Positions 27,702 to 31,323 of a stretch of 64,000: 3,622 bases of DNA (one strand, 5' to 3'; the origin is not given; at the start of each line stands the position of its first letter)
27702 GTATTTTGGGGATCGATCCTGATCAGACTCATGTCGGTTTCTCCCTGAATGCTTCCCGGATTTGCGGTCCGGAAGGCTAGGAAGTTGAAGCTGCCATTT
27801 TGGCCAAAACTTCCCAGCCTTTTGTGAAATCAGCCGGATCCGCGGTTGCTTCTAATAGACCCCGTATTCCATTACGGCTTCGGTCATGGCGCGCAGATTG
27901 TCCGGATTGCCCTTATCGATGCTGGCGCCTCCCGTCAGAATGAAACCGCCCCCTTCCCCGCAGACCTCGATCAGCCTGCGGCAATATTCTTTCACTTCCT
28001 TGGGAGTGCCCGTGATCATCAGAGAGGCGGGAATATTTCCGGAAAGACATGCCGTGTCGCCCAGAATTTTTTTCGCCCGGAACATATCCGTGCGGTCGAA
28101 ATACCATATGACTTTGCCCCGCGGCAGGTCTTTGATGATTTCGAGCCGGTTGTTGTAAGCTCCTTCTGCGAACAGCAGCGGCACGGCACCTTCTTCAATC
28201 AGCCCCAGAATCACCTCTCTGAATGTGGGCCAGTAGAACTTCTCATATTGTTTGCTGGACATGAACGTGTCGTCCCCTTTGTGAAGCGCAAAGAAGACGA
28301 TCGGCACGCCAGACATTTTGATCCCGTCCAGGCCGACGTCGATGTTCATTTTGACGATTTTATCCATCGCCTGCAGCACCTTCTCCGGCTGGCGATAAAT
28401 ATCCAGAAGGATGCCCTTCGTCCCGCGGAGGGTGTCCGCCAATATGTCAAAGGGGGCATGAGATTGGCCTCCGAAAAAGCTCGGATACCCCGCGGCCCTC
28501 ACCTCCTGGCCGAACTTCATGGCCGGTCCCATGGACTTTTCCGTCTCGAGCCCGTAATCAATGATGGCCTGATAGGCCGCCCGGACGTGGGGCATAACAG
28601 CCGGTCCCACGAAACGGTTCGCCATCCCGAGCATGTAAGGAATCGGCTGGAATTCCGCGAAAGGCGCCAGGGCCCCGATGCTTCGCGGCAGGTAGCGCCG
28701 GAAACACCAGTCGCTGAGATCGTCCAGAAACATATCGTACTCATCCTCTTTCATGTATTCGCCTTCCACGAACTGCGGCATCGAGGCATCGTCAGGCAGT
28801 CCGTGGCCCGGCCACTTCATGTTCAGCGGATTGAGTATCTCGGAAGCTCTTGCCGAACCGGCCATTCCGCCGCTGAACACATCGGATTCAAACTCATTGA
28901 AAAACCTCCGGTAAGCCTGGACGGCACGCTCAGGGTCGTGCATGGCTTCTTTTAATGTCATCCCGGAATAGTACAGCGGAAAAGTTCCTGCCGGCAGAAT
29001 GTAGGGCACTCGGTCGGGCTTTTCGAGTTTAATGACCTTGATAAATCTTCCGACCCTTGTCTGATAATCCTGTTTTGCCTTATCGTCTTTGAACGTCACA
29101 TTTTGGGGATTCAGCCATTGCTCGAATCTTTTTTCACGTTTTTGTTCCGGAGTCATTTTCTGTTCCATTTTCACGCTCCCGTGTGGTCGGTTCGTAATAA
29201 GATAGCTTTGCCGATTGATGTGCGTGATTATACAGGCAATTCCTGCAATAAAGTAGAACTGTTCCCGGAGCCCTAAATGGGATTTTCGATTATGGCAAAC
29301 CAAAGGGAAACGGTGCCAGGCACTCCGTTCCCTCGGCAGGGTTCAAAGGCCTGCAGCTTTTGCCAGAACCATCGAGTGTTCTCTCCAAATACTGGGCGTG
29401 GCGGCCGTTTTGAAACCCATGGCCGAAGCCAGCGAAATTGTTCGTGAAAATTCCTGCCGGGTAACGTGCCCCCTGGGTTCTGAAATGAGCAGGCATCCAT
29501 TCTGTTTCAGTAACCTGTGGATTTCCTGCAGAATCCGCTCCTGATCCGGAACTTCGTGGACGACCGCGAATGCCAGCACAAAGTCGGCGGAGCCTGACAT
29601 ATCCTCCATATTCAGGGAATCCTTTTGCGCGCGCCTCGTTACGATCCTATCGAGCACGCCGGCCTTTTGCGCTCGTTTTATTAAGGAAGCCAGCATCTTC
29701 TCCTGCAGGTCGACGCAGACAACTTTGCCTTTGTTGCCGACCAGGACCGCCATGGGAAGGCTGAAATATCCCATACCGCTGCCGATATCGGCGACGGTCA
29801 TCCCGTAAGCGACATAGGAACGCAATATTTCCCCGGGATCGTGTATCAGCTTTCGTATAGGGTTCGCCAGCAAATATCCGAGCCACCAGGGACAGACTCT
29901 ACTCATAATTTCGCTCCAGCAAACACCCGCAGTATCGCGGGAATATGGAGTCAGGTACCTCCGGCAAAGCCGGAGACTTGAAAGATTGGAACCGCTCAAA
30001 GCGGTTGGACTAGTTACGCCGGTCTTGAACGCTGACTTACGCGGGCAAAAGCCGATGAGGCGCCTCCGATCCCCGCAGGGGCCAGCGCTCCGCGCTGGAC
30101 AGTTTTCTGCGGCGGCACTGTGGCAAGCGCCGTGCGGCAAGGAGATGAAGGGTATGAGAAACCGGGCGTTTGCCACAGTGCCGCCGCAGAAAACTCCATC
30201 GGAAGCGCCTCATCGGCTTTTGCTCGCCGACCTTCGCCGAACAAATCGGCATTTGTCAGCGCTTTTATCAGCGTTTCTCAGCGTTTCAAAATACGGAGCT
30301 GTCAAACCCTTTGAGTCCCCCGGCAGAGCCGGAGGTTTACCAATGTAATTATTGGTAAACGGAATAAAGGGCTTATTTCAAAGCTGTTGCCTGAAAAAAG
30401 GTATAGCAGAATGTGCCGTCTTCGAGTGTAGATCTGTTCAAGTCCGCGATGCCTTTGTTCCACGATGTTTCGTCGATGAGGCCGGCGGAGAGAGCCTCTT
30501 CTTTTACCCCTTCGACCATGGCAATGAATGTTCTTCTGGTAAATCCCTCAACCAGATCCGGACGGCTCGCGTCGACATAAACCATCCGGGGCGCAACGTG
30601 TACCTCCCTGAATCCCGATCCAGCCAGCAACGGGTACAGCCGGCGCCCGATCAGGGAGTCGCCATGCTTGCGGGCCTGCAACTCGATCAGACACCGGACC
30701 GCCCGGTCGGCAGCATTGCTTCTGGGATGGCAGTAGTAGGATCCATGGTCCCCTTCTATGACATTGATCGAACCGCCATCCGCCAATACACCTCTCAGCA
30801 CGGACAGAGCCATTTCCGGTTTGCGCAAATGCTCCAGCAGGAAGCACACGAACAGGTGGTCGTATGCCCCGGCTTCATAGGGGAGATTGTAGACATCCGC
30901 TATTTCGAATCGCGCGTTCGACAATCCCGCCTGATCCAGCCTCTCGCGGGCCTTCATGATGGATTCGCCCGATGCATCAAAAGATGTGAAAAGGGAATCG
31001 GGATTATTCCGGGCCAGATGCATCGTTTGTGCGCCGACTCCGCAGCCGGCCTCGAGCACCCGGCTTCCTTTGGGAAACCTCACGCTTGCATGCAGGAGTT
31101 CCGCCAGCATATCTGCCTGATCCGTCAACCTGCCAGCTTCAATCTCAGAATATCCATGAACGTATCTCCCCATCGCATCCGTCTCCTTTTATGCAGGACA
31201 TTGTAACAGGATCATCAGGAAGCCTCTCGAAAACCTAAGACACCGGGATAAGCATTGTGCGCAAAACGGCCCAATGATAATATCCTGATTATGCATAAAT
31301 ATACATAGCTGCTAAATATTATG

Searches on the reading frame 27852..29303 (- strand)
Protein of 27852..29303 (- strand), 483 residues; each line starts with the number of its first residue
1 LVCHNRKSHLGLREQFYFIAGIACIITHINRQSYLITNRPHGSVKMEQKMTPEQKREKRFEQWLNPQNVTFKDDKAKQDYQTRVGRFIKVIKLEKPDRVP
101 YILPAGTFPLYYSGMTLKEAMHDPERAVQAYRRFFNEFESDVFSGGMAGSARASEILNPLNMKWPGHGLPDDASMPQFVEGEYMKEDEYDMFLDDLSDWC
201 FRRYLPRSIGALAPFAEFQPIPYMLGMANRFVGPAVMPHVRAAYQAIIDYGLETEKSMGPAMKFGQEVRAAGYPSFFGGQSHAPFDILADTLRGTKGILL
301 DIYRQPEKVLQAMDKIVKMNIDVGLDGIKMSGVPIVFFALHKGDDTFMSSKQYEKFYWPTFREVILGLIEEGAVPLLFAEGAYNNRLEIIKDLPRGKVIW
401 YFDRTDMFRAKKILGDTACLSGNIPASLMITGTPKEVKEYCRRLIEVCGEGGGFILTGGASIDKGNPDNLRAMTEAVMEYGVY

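Call 68: search_protein_families(library=pfam, proteins=[window:27852-29303:-], max_evalue=0.0001)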
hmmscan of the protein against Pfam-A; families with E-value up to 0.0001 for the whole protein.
window:27852-29303:- (483 aa): 1 family
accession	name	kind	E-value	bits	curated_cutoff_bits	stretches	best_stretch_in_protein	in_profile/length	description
PF01208.23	URO-D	-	2.9e-23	82.9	23.9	1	233-480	92-346/346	Uroporphyrinogen decarboxylase (URO-D)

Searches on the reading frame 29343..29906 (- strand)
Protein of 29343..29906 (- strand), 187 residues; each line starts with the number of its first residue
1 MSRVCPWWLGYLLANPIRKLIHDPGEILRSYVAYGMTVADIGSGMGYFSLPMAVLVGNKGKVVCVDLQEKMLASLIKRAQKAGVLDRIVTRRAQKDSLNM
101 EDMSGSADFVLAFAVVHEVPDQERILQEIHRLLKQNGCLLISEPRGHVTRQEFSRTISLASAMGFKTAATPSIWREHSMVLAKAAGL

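Call 23: search_protein_families(library=pfam, proteins=[window:29343-29906:-], max_evalue=0.001)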
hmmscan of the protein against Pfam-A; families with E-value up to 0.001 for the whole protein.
window:29343-29906:- (187 aa): 14 families
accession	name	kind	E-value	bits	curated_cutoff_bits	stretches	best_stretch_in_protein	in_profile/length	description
PF13847.12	Methyltransf_31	-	6.1e-19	68.6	27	1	35-162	4-127/145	Methyltransferase domain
PF08241.18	Methyltransf_11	-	5.4e-17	62.7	21.2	1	40-141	2-95/95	Methyltransferase domain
PF13649.12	Methyltransf_25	-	8.8e-16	58.8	27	1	38-137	1-97/97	Methyltransferase domain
PF08242.18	Methyltransf_12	-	5.8e-12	46.6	30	1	40-139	2-98/98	Methyltransferase domain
PF01209.24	Ubie_methyltran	-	6e-12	45.8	20.1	1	33-143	46-153/233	ubiE/COQ5 methyltransferase family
PF13489.12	Methyltransf_23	-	7e-11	42.6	27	1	34-148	22-123/164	Methyltransferase domain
PF01135.25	PCMT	-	1.5e-06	28.6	20.3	1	32-84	71-123/210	Protein-L-isoaspartate(D-aspartate) O-methyltransferase (PCMT)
PF13679.12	Methyltransf_32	-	1.1e-05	25.9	27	1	36-101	27-96/143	Methyltransferase domain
PF02527.21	GidB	-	2.4e-05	24.2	27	1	27-171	41-174/184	rRNA small subunit methyltransferase G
PF10294.15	Methyltransf_16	-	2.5e-05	24.5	21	1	33-157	45-171/174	Lysine methyltransferase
PF01728.25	FtsJ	-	0.00026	21.4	24.1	1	33-85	20-70/181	FtsJ-like methyltransferase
PF05175.20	MTS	-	0.00052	20.1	23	1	36-141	33-138/170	Methyltransferase small domain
PF20922.3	Anamorsin_N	-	0.00053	20.2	27.1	1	95-156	39-104/163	Anamorsin, N-terminal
PF01596.23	Methyltransf_3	-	0.00068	19.4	22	1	38-113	48-127/204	O-methyltransferase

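Call 24: find_encoding_contigs(protein=window:29343-29906:-, flank=3000, max_places=8)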
Protein window:29343-29906:- (187 aa): no gene with exactly this product is on record in the collection.

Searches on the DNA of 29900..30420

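Call 62: search_rna_families(source=window, start=29900, end=30420, threshold=evalue, max_evalue=1)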
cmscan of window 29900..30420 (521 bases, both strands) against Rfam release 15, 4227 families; matches with E-value up to 1: 5.
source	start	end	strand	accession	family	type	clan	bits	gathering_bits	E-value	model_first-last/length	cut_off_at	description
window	30102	30194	-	RF04261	MIR1861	Gene; miRNA;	-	41.3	88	1.3e-07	1-110/110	no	MIR1861 microRNA precursor family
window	30108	30188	+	RF03878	mir-B6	Gene; miRNA;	-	32.5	89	0.015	1-83/83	no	mir-B6 microRNA precursor family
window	30108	30188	-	RF03878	mir-B6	Gene; miRNA;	-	31.5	89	0.024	1-83/83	no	mir-B6 microRNA precursor family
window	30343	30404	+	RF02929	algC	Cis-reg;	-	23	33.8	0.025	1-52/52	no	algC RNA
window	30036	30235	+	RF01390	isrG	Gene; sRNA;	-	19.2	100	0.0042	1-279/279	no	isrG Hfq binding RNA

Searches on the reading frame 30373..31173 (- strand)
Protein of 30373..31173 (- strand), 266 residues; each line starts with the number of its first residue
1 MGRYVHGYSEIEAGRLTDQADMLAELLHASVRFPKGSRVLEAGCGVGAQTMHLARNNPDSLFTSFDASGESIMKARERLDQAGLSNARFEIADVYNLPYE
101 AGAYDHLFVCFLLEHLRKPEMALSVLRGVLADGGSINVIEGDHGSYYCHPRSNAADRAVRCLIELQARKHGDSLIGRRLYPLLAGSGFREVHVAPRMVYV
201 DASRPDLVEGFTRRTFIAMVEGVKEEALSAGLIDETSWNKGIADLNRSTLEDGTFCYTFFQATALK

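Call 23: search_protein_families(library=pfam, proteins=[window:30373-31173:-], max_evalue=0.001)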
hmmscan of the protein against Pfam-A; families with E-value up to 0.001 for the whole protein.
window:30373-31173:- (266 aa): 10 families
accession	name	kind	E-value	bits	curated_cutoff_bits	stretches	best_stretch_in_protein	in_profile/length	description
PF13649.12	Methyltransf_25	-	1.2e-16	61.6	27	1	39-134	1-97/97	Methyltransferase domain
PF13847.12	Methyltransf_31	-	3.6e-15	56.4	27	1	35-142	3-113/145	Methyltransferase domain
PF08242.18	Methyltransf_12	-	2.2e-14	54.4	30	1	40-135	1-97/98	Methyltransferase domain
PF08241.18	Methyltransf_11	-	3.3e-14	53.7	21.2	1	40-136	1-93/95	Methyltransferase domain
PF13489.12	Methyltransf_23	-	3.6e-10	40.2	27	1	22-190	9-161/164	Methyltransferase domain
PF01209.24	Ubie_methyltran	-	1.9e-07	31.1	20.1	1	35-143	47-156/233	ubiE/COQ5 methyltransferase family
PF05175.20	MTS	-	3.4e-06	27.2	23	1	20-97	16-93/170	Methyltransferase small domain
PF24675.1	NpmA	-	1.4e-05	25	60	1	39-136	27-134/214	16S rRNA (adenine(1408)-N(1))-methyltransferase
PF01135.25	PCMT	-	0.0001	22.6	20.3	1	10-110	49-149/210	Protein-L-isoaspartate(D-aspartate) O-methyltransferase (PCMT)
PF02390.23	Methyltransf_4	-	0.0001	22.3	24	1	38-93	4-59/173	Putative methyltransferase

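Call 25: find_encoding_contigs(protein=window:30373-31173:-, flank=3000, max_places=8)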
Protein window:30373-31173:- (266 aa): 1 contig read that carries it; 1 place shown.
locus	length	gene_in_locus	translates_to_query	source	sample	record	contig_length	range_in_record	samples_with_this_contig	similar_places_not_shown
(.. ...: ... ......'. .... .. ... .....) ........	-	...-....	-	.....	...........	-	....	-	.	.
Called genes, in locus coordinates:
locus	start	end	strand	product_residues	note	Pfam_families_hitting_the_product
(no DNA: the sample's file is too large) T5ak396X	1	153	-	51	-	?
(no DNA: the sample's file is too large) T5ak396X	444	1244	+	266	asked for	PF05175:MTS (weak), PF13489:Methyltransf_23, PF01209:Ubie_methyltran (weak), PF24675:NpmA (weak), PF13847:Methyltransf_31, PF08241:Methyltransf_11, PF08242:Methyltransf_12, PF13649:Methyltransf_25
